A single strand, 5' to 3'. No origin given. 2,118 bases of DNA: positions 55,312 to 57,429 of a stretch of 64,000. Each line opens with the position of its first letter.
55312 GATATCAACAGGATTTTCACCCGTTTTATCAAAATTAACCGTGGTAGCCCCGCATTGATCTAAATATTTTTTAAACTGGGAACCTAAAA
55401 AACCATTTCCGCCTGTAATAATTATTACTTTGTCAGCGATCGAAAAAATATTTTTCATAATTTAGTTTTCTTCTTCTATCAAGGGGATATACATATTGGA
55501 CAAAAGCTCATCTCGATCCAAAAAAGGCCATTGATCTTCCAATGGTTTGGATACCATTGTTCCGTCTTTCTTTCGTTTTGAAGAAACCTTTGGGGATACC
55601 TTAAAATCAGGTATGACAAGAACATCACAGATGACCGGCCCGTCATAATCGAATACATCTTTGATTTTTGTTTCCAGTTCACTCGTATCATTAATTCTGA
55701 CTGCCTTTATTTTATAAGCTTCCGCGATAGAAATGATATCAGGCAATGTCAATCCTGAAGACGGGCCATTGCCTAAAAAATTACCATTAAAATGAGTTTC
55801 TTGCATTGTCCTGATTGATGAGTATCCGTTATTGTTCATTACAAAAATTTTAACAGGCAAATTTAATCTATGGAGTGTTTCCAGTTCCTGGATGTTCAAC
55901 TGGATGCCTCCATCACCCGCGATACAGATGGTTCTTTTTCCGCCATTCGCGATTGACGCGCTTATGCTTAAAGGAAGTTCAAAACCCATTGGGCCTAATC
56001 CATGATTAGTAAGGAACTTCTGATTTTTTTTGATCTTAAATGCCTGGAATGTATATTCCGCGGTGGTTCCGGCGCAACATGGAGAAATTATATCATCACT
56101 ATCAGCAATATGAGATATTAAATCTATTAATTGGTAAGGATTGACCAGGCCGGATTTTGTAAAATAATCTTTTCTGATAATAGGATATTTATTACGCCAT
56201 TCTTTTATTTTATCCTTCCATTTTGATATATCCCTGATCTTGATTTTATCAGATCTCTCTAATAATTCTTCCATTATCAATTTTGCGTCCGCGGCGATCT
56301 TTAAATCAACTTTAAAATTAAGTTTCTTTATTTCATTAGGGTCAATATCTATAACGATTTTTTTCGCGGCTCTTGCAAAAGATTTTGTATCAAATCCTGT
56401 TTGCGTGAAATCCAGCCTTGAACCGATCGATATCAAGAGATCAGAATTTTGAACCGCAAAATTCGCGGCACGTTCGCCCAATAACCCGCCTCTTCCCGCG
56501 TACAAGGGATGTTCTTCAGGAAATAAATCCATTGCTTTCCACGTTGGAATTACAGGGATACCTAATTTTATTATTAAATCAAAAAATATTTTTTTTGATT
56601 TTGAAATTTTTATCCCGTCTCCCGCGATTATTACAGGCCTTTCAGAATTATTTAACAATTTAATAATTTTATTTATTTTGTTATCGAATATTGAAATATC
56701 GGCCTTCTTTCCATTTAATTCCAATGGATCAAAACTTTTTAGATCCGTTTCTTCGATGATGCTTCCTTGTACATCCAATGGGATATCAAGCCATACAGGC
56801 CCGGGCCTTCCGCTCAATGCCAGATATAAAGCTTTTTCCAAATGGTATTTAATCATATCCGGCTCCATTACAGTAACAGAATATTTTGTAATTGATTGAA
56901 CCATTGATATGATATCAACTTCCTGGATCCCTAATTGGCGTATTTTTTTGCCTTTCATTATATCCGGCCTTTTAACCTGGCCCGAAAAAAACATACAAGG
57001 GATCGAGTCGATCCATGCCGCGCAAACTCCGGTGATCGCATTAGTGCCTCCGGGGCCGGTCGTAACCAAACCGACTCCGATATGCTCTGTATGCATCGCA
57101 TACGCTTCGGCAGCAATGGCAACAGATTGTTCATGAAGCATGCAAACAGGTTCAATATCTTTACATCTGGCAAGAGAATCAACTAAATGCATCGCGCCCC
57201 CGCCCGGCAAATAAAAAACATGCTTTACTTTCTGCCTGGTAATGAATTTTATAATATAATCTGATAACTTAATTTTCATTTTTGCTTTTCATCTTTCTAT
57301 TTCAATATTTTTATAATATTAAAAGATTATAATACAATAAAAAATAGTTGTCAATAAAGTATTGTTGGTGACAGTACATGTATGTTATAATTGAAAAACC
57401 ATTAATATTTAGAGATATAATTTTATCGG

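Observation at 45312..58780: CDP-3,6-dideoxyhexose genes (rfbF, rfbG, E1/rfbH) combined with a YerE-like TPP enzyme: candidate branched-chain (yersiniose-like) sugar pathway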

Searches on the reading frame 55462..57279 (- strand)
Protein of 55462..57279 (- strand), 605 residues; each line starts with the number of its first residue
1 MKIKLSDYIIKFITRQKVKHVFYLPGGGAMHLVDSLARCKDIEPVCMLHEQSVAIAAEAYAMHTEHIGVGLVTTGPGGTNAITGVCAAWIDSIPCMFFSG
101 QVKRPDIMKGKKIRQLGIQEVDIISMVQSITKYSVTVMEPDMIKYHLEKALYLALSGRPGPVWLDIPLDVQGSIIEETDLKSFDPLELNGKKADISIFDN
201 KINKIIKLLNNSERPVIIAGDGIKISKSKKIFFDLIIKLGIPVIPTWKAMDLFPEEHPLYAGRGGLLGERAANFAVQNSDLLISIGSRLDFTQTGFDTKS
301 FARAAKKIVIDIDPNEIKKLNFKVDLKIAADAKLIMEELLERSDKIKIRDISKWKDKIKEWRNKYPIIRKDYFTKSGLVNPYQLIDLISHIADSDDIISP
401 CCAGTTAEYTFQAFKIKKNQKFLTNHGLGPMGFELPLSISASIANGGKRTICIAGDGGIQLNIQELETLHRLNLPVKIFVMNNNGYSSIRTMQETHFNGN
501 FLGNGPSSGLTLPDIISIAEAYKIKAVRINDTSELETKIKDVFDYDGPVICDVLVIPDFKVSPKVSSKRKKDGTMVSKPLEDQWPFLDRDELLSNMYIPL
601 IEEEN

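Call 4: search_protein_families(library=pfam, proteins=[window:55462-57279:-])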
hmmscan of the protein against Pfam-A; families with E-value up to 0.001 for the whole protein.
window:55462-57279:- (605 aa): 3 families
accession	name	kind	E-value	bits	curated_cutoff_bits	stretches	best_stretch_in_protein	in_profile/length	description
PF00205.28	TPP_enzyme_M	-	1.3e-36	125.8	30.4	1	202-339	1-137/137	Thiamine pyrophosphate enzyme, central domain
PF02775.26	TPP_enzyme_C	-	1.2e-35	123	21.9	1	404-553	3-151/151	Thiamine pyrophosphate enzyme, C-terminal TPP binding domain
PF02776.23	TPP_enzyme_N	-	2.4e-29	101.9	26.8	1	4-125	2-118/119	Thiamine pyrophosphate enzyme, N-terminal TPP binding domain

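Call 6: search_protein_families(library=ncbifam, proteins=[window:55462-57279:-])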
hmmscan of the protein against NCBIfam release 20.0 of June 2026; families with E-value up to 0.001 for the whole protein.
window:55462-57279:- (605 aa): 54 families (the best 25 are shown)
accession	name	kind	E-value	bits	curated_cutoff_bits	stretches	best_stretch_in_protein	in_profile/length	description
TIGR00118.1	acolac_lg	equivalog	3e-123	412.2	538.35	1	7-567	5-546/557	biosynthetic-type acetolactate synthase large subunit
NF004710.0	PRK06048.1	equivalog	5.8e-114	381.6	976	1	2-567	7-549/561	acetolactate synthase large subunit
NF005824.0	PRK07710.1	equivalog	1.6e-112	376.7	976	1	7-567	21-560/573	acetolactate synthase large subunit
NF006524.0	PRK08978.1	equivalog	1.8e-109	366.5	738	1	6-570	4-539/548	acetolactate synthase 2 catalytic subunit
NF004919.0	PRK06276.1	equivalog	4.4e-109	365.4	866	1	6-558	4-541/582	acetolactate synthase large subunit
NF005860.0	PRK07789.1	equivalog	6.6e-106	355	881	1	6-583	37-606/615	acetolactate synthase large subunit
NF005651.0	PRK07418.1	subfamily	5.1e-105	352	942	1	8-577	24-580/617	acetolactate synthase large subunit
NF005228.0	PRK06725.1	equivalog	1.9e-104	349.9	991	1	6-576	19-565/571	acetolactate synthase large subunit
NF005058.0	PRK06466.1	equivalog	8.5e-103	344.8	951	1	6-563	7-555/574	acetolactate synthase 3 large subunit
NF005584.0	PRK07282.1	equivalog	3e-102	343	970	1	6-572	13-557/566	acetolactate synthase large subunit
NF006016.1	PRK08155.1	equivalog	2.9e-98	329.7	870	1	6-566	6-543/554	acetolactate synthase large subunit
NF006581.0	PRK09107.1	equivalog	3.7e-98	329.4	974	1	7-576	15-574/595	acetolactate synthase 3 large subunit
NF006319.0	PRK08527.1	equivalog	2.7e-96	323.2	905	1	2-566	3-549/565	acetolactate synthase large subunit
NF006525.0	PRK08979.1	equivalog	6.4e-93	312.1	1084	1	6-555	7-545/572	acetolactate synthase 3 large subunit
NF005409.0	PRK06965.1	equivalog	8.7e-92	308.4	1035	1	7-566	25-572/587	acetolactate synthase 3 catalytic subunit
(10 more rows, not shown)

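Call 12: search_solved_structures(query=window:55462-57279:-, show_alignments=0)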
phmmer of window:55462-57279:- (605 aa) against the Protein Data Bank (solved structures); distinct sequences matched with E-value up to 0.001: 149 (the best 60 are shown).
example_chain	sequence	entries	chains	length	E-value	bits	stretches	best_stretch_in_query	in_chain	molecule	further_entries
8rph_A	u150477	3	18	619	1.7e-121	409.8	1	2-595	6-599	Thiamine pyrophosphate-binding protein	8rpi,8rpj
5ahk_A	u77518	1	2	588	2.2e-84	287.2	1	3-563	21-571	ACETOLACTATE SYNTHASE II, LARGE SUBUNIT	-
7u25_A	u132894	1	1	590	4.5e-81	276.3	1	6-565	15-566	Acetolactate synthase, chloroplastic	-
7stq_A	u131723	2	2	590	7.8e-80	272.2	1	6-565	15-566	Acetolactate synthase, chloroplastic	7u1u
3e9y_A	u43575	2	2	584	1.9e-79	270.9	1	6-565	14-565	Acetolactate synthase, chloroplastic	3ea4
6u9h_A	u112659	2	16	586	1.9e-79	270.9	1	6-565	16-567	Acetolactate synthase, chloroplastic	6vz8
1ybh_A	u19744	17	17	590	1.9e-79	270.9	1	6-565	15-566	Acetolactate synthase, chloroplast | Acetolactate synthase | Acetolactate synthase, chloroplastic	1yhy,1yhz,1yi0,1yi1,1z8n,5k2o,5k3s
7tzz_A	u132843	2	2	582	2.2e-79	270.7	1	6-565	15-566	Acetolactate synthase, chloroplastic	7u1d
8et5_A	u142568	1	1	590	2.8e-79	270.4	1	6-563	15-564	Acetolactate synthase, chloroplastic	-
6lpi_A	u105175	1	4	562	2.6e-70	240.7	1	6-565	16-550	Acetolactate synthase isozyme 1 large subunit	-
6dek_A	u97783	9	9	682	2.5e-69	237.5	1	12-572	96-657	Acetolactate synthase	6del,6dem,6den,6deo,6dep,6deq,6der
1jsc_A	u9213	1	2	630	2.5e-68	234.2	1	11-567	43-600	ACETOHYDROXY-ACID SYNTHASE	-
6u9d_A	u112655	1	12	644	2.7e-68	234.1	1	11-567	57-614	Acetolactate synthase catalytic subunit, mitochondrial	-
1n0h_A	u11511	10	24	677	3.2e-68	233.9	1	11-567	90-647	Acetolactate synthase | Acetolactate synthase, mitochondrial | Acetolactate synthase catalytic subunit, mitochondrial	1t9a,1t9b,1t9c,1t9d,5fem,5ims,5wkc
7egv_A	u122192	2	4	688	4.5e-65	223.5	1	11-568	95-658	Acetolactate synthase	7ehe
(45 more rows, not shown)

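Call 19: search_solved_structures(query=window:55462-57279:-, show_alignments=2, max_evalue=1e-80)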
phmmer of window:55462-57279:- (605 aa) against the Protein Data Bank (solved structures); distinct sequences matched with E-value up to 1e-80: 3.
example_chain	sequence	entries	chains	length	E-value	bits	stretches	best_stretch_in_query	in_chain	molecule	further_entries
8rph_A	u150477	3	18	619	1.7e-121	409.8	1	2-595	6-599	Thiamine pyrophosphate-binding protein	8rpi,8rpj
5ahk_A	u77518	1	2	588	2.2e-84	287.2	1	3-563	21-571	ACETOLACTATE SYNTHASE II, LARGE SUBUNIT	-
7u25_A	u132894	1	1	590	4.5e-81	276.3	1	6-565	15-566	Acetolactate synthase, chloroplastic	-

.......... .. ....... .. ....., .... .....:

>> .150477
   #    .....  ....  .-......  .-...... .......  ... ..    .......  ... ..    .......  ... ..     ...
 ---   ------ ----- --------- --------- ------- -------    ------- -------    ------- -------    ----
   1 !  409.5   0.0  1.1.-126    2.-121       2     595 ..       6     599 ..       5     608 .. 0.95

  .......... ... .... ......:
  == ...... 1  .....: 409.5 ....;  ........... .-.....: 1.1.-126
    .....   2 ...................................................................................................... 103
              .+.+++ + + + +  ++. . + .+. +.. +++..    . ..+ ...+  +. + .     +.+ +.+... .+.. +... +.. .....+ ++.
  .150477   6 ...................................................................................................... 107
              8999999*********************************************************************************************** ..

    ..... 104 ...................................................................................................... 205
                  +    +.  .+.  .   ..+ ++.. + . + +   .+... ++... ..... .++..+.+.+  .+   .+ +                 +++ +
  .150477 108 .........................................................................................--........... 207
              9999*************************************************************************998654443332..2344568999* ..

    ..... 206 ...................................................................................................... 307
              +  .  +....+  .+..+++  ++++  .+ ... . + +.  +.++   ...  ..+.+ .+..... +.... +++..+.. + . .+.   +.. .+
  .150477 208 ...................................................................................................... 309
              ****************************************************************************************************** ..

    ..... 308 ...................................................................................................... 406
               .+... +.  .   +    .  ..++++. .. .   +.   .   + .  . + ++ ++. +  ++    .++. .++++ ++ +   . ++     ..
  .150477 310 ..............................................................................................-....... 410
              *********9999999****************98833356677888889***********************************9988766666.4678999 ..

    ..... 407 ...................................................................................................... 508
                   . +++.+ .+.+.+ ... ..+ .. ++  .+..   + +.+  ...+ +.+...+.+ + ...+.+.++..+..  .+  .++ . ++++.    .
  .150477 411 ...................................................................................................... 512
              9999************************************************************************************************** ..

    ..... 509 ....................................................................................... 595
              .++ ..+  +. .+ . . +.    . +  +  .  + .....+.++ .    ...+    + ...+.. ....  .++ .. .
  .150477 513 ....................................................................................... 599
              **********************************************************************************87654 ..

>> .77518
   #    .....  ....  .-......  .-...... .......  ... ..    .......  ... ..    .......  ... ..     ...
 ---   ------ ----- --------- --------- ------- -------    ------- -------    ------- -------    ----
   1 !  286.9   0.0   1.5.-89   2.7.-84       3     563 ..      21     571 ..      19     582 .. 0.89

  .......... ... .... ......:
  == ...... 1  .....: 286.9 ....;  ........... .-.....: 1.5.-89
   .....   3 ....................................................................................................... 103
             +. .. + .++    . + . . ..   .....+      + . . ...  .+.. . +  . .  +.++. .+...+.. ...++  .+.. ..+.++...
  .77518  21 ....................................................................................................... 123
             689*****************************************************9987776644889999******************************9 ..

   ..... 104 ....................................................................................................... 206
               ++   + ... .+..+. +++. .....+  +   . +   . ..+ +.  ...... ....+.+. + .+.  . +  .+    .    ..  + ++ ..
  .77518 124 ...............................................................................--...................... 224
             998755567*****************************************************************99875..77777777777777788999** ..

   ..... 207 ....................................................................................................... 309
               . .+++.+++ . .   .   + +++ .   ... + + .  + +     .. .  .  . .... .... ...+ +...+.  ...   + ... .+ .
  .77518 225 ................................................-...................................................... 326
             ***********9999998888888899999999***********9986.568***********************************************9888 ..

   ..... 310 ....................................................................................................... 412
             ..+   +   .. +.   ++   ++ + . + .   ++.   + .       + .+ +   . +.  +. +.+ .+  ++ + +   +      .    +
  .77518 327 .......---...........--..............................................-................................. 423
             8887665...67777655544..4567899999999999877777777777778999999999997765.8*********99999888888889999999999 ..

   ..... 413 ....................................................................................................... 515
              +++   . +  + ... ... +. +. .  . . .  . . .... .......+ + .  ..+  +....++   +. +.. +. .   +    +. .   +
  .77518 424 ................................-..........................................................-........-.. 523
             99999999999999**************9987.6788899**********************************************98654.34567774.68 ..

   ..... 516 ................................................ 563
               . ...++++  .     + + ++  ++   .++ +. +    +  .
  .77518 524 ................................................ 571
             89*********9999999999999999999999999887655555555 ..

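Call 20: find_encoding_contigs(protein=window:55462-57279:-, flank=10000, max_places=6)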
Protein window:55462-57279:- (605 aa): 1 contig read that carries it; 1 place shown.
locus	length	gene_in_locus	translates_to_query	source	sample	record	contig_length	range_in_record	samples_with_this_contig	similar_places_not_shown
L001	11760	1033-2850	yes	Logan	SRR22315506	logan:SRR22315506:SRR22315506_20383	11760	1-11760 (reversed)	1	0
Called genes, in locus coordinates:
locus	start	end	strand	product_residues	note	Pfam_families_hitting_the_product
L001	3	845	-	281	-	?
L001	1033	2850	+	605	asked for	PF02776:TPP_enzyme_N, PF00205:TPP_enzyme_M, PF02775:TPP_enzyme_C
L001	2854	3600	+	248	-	PF00106:adh_short, PF01370:Epimerase (weak), PF13561:adh_short_C2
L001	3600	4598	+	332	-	PF01408:GFO_IDH_MocA, PF22725:GFO_IDH_MocA_C3, PF02894:GFO_IDH_MocA_C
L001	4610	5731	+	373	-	PF05050:Methyltransf_21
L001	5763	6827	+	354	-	PF04055:Radical_SAM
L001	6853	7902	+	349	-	PF04055:Radical_SAM, PF13186:SPASM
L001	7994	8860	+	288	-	PF03102:NeuB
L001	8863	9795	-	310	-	PF00535:Glycos_transf_2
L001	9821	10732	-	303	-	PF01370:Epimerase, PF16363:GDP_Man_Dehyd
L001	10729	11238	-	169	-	-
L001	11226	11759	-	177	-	?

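Call 22: find_homologous_proteins(query=window:55462-57279:-, max_evalue=1e-50)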
Query window:55462-57279:- (605 aa): 7999 proteins with E <= 1e-50 among 8000 candidates; the best 120 are listed.
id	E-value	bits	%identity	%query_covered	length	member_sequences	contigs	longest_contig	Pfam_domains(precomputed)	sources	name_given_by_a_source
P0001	0.0e+0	1369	100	100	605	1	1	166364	PF02775.27,PF02776.24,PF00205.29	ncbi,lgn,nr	ncbi:MAG: thiamine pyrophosphate-binding protein [bacterium]|nr:thiamine pyrophosphate-binding prote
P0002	0.0e+0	1135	83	98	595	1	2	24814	PF02775.27,PF02776.24,PF00205.29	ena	-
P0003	0.0e+0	1076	76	99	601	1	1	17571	PF02775.27,PF02776.24,PF00205.29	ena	-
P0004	0.0e+0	1071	77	100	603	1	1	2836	PF02775.27,PF02776.24,PF00205.29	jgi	jgi:acetolactate synthase I/II/III large subunit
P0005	0.0e+0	1066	76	99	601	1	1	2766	PF02775.27,PF02776.24,PF00205.29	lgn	-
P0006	0.0e+0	1057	75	99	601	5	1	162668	PF02775.27,PF02776.24,PF00205.29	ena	-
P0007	0.0e+0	1056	74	99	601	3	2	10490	PF02775.27,PF02776.24,PF00205.29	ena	-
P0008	0.0e+0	1056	75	99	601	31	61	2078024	PF02775.27,PF02776.24,PF00205.29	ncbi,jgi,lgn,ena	jgi:acetolactate synthase-1/2/3 large subunit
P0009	0.0e+0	1054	75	99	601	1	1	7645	PF02775.27,PF02776.24,PF00205.29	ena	-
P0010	0.0e+0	1051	74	99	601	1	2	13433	PF02775.27,PF02776.24,PF00205.29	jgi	jgi:acetolactate synthase-1/2/3 large subunit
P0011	0.0e+0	1049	75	99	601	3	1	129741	PF02775.27,PF02776.24,PF00205.29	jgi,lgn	jgi:acetolactate synthase-1/2/3 large subunit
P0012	0.0e+0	1047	74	99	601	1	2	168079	PF02775.27,PF02776.24,PF00205.29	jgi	jgi:acetolactate synthase-1/2/3 large subunit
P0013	0.0e+0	1047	74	99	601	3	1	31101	PF02775.27,PF02776.24,PF00205.29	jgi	-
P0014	0.0e+0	1046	74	99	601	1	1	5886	PF02775.27,PF02776.24,PF00205.29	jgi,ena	-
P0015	0.0e+0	1046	74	99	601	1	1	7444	PF02775.27,PF02776.24,PF00205.29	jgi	-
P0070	1.5e-220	752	53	99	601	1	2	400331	PF02775.27,PF02776.24,PF00205.29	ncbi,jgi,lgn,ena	-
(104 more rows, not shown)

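Call 23: find_encoding_contigs(protein=P0008, flank=10000, max_places=4)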
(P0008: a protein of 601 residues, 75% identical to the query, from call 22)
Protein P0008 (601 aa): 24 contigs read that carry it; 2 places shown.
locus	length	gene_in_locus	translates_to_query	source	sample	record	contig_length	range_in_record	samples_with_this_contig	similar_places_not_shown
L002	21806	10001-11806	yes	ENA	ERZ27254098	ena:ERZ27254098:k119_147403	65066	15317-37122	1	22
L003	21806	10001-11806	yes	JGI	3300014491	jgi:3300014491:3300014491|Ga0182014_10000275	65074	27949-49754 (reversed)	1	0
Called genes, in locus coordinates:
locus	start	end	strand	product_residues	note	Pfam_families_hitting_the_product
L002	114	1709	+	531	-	PF01408:GFO_IDH_MocA, PF22725:GFO_IDH_MocA_C3, PF02894:GFO_IDH_MocA_C, PF25084:LbH_EIF2B, PF00132:Hexapep, PF14602:Hexapep_2 (weak), PF25087:GMPPB_C (weak)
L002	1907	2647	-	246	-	PF23023:Anti-Pycsar_Apyc1, PF00753:Lactamase_B (weak), PF12706:Lactamase_B_2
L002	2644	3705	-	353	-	PF01073:3Beta_HSD, PF01370:Epimerase, PF04321:RmlD_sub_bind, PF07993:NAD_binding_4 (faint), PF16363:GDP_Man_Dehyd, PF02719:Polysacc_synt_2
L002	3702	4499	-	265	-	PF00483:NTP_transferase, PF12804:NTP_transf_3 (weak)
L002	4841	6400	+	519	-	PF01041:DegT_DnrJ_EryC1, PF00155:Aminotran_1_2 (weak), PF01053:Cys_Met_Meta_PP (weak)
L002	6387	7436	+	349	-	PF01370:Epimerase, PF01073:3Beta_HSD, PF07993:NAD_binding_4, PF16363:GDP_Man_Dehyd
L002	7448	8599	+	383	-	PF08242:Methyltransf_12 (faint), PF08421:Methyltransf_13 (weak), PF13489:Methyltransf_23, PF07021:MetW, PF08241:Methyltransf_11 (weak), PF13649:Methyltransf_25 (weak), PF13847:Methyltransf_31, PF08484:Methyltransf_14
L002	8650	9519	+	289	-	PF03102:NeuB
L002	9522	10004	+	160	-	PF00702:Hydrolase (faint), PF08282:Hydrolase_3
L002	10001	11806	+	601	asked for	PF02776:TPP_enzyme_N, PF00205:TPP_enzyme_M, PF02775:TPP_enzyme_C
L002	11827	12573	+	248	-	PF00106:adh_short, PF01370:Epimerase (weak), PF04321:RmlD_sub_bind (weak), PF13561:adh_short_C2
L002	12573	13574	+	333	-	PF01408:GFO_IDH_MocA, PF22725:GFO_IDH_MocA_C3, PF02894:GFO_IDH_MocA_C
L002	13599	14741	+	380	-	PF22674:C2185-like_N, PF05050:Methyltransf_21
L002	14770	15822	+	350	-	PF04055:Radical_SAM, PF13186:SPASM (weak)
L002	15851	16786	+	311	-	PF00535:Glycos_transf_2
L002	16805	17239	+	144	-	PF04138:GtrA_DPMS_TM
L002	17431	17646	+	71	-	PF00364:Biotin_lipoyl, PF01597:GCV_H (weak), PF25917:BSH_RND, PF25919:BSH_CusB (faint), PF25973:BSH_CzcB (faint), PF25997:BSH_YhbJ (faint), PF25984:BSH_YknX (weak)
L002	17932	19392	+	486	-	PF13520:AA_permease_2, PF00324:AA_permease, PF13906:AA_permease_C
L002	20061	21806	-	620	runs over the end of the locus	PF18885:DUF5648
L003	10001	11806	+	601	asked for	PF02776:TPP_enzyme_N, PF00205:TPP_enzyme_M, PF02775:TPP_enzyme_C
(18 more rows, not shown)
